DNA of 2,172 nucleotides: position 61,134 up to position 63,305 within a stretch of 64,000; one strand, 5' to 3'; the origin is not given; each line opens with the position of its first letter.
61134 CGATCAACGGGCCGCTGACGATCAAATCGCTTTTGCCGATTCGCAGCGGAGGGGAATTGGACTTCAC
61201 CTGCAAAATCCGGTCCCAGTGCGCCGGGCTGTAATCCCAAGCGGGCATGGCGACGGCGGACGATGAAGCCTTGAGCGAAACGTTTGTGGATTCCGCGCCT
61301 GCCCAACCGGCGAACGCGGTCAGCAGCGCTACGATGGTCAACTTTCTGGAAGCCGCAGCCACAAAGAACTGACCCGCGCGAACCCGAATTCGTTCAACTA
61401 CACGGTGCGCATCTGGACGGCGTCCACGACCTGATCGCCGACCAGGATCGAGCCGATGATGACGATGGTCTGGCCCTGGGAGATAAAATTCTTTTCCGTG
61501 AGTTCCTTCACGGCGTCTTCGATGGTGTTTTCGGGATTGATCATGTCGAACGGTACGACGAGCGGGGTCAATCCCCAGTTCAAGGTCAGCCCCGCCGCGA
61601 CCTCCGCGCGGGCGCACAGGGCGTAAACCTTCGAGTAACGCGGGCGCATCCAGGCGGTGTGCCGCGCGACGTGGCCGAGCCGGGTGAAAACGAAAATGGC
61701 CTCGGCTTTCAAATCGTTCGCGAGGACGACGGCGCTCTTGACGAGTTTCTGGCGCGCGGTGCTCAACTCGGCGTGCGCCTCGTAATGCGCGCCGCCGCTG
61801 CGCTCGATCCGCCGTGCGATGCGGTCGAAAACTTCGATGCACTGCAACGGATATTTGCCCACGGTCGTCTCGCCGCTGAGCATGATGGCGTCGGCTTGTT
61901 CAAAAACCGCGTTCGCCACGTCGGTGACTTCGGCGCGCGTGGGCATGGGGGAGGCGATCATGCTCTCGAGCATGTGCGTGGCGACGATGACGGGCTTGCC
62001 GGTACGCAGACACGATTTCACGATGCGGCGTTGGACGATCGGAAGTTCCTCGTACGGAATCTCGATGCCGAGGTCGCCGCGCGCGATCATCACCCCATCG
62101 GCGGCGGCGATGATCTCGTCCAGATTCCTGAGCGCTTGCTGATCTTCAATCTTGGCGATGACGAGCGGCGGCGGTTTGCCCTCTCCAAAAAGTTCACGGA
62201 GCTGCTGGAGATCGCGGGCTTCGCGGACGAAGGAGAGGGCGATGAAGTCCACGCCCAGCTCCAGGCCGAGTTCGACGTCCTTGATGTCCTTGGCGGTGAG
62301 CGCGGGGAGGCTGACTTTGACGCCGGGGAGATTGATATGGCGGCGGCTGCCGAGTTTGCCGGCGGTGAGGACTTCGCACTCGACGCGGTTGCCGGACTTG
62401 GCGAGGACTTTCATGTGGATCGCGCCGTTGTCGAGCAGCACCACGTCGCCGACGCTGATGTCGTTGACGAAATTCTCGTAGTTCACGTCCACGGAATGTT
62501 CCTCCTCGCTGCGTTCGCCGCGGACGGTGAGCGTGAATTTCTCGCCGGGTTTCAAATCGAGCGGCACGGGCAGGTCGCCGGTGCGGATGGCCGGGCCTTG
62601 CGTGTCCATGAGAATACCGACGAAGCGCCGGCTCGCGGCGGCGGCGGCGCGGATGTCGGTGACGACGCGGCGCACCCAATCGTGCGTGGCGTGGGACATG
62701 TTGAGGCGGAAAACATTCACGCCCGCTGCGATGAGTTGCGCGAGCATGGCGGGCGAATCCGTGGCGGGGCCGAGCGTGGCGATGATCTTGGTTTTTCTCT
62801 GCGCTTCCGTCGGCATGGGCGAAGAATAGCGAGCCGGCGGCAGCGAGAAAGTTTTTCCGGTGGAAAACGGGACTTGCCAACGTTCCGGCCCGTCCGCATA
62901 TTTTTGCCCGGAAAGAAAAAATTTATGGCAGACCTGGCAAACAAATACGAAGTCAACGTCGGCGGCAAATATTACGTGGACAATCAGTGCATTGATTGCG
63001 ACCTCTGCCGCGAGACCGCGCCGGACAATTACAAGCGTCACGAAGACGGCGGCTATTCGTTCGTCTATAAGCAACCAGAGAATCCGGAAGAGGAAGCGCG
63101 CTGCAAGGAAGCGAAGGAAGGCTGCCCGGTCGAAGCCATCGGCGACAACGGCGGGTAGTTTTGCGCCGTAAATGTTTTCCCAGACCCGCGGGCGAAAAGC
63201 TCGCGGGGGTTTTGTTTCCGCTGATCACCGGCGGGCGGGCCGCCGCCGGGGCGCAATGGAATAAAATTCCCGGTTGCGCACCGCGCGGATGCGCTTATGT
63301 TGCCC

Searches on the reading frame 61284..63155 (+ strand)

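Call 30: search_protein_families(library=pfam, proteins=[window:61284-63155:+], max_evalue=0.001)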
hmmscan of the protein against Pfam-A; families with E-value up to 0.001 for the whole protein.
window:61284-63155:+ (624 aa): 1 family
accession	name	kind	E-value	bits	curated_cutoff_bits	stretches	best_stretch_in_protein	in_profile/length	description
PF13370.11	Fer4_13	-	6.4e-21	75.3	24.5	1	565-620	1-57/58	4Fe-4S single cluster domain of Ferredoxin I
